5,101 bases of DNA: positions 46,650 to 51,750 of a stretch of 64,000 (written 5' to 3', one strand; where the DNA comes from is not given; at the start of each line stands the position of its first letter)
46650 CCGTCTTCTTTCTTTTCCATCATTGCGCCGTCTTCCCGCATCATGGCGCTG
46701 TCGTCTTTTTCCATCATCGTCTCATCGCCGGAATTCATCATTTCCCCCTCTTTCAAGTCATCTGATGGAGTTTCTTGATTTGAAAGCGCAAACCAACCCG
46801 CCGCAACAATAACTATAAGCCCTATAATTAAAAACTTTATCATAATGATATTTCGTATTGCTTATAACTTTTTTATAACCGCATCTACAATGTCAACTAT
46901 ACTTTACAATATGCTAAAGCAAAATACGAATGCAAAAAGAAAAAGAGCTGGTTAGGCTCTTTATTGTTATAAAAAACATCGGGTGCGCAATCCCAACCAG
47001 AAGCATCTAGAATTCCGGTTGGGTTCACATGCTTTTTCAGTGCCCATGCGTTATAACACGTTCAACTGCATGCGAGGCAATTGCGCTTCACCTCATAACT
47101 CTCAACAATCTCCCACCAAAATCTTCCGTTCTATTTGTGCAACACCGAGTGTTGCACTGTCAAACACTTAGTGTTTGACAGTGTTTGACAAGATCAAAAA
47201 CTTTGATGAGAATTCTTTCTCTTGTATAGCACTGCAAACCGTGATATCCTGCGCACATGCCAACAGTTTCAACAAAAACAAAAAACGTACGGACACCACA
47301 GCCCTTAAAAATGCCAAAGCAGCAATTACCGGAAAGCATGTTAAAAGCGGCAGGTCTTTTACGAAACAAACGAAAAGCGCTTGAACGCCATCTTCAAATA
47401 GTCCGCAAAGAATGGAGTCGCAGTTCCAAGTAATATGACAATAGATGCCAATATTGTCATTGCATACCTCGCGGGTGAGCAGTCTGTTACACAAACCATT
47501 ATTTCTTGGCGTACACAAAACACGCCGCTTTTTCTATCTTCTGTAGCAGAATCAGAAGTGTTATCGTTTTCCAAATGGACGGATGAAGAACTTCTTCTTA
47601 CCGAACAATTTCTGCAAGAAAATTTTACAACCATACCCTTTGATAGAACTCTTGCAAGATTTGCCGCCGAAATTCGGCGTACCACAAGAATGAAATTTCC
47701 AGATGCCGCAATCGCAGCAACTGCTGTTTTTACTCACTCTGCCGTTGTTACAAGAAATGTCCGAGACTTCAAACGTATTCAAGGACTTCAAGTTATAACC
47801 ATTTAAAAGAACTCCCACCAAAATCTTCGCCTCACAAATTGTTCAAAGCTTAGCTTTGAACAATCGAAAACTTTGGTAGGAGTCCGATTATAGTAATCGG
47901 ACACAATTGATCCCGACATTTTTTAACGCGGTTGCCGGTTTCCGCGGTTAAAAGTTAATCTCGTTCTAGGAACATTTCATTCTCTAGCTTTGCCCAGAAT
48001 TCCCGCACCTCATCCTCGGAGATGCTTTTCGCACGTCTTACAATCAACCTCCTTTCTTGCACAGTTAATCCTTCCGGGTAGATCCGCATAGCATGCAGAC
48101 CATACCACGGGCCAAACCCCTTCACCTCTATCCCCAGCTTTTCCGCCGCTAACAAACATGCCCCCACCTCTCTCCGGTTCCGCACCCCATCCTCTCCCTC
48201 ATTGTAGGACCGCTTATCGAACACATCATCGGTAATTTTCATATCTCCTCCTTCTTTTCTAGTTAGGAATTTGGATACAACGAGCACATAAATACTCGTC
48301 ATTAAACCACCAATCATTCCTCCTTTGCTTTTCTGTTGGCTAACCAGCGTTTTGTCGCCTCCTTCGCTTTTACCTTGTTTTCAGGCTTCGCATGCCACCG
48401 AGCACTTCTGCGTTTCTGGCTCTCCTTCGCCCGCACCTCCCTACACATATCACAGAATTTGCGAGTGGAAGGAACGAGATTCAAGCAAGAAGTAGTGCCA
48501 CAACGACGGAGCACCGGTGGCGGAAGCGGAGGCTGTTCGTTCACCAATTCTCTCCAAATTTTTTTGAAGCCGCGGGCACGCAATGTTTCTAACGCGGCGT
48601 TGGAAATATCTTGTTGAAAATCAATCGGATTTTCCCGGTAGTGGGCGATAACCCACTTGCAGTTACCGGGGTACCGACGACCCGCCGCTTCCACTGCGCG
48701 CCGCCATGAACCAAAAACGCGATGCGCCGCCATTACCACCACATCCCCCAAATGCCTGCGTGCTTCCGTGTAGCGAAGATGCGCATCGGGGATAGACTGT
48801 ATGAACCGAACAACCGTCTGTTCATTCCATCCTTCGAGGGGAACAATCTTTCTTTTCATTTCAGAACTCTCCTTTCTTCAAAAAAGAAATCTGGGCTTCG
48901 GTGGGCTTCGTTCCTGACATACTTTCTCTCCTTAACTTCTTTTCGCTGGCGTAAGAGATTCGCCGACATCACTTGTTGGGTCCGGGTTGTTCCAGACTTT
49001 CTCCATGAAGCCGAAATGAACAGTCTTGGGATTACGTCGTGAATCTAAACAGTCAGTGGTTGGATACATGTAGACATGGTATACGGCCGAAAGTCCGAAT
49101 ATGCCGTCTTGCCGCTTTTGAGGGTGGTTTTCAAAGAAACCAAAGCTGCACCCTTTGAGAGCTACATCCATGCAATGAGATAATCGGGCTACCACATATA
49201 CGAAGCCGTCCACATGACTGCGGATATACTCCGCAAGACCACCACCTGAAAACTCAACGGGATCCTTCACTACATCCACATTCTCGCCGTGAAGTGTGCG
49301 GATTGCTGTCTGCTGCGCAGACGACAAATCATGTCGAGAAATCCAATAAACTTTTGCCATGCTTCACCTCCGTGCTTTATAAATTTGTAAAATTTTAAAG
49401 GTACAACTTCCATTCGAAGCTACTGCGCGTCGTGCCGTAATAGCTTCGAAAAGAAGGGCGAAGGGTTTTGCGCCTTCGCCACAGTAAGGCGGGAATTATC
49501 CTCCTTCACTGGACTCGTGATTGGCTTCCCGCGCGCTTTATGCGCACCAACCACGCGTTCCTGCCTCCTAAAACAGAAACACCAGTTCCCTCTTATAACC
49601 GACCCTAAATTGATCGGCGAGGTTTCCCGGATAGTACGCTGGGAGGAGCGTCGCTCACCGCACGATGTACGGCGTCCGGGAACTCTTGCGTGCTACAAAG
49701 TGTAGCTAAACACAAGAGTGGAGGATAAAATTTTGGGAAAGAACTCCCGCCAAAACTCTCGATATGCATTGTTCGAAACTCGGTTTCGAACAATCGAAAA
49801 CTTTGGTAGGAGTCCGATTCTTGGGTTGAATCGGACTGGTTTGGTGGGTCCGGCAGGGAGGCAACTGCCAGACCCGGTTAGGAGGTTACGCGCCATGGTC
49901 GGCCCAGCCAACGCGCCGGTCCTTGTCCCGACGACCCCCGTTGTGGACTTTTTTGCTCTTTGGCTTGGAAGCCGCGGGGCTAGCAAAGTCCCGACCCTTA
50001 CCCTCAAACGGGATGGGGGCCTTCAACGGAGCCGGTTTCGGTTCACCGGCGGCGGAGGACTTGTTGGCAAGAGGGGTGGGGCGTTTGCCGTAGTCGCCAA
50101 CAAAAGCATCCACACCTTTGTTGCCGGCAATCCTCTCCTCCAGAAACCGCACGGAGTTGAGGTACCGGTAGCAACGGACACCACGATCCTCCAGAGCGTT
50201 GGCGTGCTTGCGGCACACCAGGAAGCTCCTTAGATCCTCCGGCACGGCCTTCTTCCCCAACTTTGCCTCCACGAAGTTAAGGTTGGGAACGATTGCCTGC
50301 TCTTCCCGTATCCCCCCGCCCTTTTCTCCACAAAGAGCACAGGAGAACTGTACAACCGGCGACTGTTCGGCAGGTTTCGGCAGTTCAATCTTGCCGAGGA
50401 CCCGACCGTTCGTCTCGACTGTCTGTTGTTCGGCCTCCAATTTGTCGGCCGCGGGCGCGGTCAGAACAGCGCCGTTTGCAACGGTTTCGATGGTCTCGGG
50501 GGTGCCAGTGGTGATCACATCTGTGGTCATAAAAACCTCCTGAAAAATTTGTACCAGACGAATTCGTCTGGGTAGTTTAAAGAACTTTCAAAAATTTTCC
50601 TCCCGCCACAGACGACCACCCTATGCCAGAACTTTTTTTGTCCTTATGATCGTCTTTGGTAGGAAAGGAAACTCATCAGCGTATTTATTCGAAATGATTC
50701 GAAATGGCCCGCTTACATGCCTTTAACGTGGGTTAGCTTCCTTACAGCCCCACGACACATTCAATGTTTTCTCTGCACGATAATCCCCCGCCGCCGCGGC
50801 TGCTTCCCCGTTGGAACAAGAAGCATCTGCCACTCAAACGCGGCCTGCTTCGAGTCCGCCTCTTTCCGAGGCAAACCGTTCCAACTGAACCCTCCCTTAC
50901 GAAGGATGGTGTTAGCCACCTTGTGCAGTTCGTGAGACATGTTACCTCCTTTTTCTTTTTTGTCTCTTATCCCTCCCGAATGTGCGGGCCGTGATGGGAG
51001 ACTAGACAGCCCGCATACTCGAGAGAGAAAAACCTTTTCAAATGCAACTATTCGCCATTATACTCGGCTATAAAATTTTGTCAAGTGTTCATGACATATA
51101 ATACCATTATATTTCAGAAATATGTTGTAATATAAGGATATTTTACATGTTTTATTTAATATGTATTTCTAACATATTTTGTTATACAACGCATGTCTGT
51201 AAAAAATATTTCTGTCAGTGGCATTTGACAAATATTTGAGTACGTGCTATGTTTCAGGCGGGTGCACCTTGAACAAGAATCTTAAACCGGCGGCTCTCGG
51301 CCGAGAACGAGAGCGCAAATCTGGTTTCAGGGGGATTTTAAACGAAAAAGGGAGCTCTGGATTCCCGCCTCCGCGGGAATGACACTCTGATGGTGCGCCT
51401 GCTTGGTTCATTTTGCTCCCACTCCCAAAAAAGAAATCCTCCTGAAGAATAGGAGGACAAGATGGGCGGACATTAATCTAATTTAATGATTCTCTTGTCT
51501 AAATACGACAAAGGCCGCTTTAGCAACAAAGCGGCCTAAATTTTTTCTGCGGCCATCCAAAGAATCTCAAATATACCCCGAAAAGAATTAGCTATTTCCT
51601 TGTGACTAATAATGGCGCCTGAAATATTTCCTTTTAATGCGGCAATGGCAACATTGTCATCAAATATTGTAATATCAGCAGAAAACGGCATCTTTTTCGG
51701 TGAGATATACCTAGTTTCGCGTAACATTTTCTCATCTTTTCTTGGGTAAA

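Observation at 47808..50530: GC-rich four-gene cassette of unknown function bracketed by repeat family G that carries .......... palindromes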

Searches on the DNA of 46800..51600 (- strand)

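Call 9: search_rna_families(source=window, start=46800, end=51600, threshold=evalue, max_evalue=10)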
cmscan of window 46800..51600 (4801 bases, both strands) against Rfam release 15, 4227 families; matches with E-value up to 10: 11.
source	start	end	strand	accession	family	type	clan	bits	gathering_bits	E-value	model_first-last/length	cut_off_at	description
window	51159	51263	-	RF00190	SNORA16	Gene; snRNA; snoRNA; HACA-box;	CL00021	21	35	0.59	1-135/135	no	Small nucleolar RNA SNORA16B/SNORA16A family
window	47809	47885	-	RF03940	MIR9563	Gene; miRNA;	-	21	90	1.8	1-127/127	no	MIR9563 microRNA precursor family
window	48816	48972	-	RF02157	NPPA-AS1_2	Gene; lncRNA;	-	19.9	60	7.7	1-150/150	no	NPPA antisense RNA 1 conserved region 2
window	50063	50128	+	RF03261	mir-1759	Gene; miRNA;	-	18.7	58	7.7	1-75/75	no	mir-1759 microRNA precursor family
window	51508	51578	+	RF00032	Histone3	Cis-reg;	-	18.2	34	0.28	1-46/46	no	Histone 3' UTR stem-loop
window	47141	47209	+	RF03304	mir-1744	Gene; miRNA;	-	17.9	73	4.6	1-75/75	no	mir-1744 microRNA precursor family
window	46938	47004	-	RF01394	isrK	Gene; sRNA;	-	17.3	50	2.1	1-77/77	no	isrK Hfq binding RNA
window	50054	50136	+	RF03600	MIR3627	Gene; miRNA;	-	17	64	7.3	1-89/89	no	MIR3627 microRNA precursor family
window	49993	50087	+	RF01930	bxd_2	Gene; lncRNA;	-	16.2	80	2.6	1-91/91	no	Bithoraxoid conserved region 2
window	47192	47275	+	RF02474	GlsR5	Gene; snRNA; snoRNA; CD-box;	-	16.2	100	2.8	1-89/89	no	Small nucleolar RNA GlsR5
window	50230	50465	-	RF03072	raiA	Cis-reg; riboswitch;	-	15.1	101.3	1.7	1-209/209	no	raiA RNA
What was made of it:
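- On Any Rfam 15 RNA family: At E up to 10 the unit gave only miRNA-type noise (call 9).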

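Call 51: search_rna_families(sources=[L011, L006, L008, L009, L010, L003, L004], threshold=gathering)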
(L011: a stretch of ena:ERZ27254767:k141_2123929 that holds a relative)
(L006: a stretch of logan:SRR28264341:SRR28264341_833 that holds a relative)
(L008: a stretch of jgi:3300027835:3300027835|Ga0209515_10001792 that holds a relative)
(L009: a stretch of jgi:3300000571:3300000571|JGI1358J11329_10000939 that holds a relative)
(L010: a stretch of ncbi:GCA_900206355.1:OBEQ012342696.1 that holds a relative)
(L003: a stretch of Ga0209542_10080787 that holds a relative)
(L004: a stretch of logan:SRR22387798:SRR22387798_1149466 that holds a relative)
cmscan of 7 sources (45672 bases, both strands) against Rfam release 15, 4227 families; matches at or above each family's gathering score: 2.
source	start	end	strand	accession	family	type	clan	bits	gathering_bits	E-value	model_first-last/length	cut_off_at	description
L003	2838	2908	-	RF00005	tRNA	Gene; tRNA;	CL00001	67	29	1.5e-12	1-71/71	no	tRNA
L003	2146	2216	-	RF00005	tRNA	Gene; tRNA;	CL00001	60.2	29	1.1e-10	1-71/71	no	tRNA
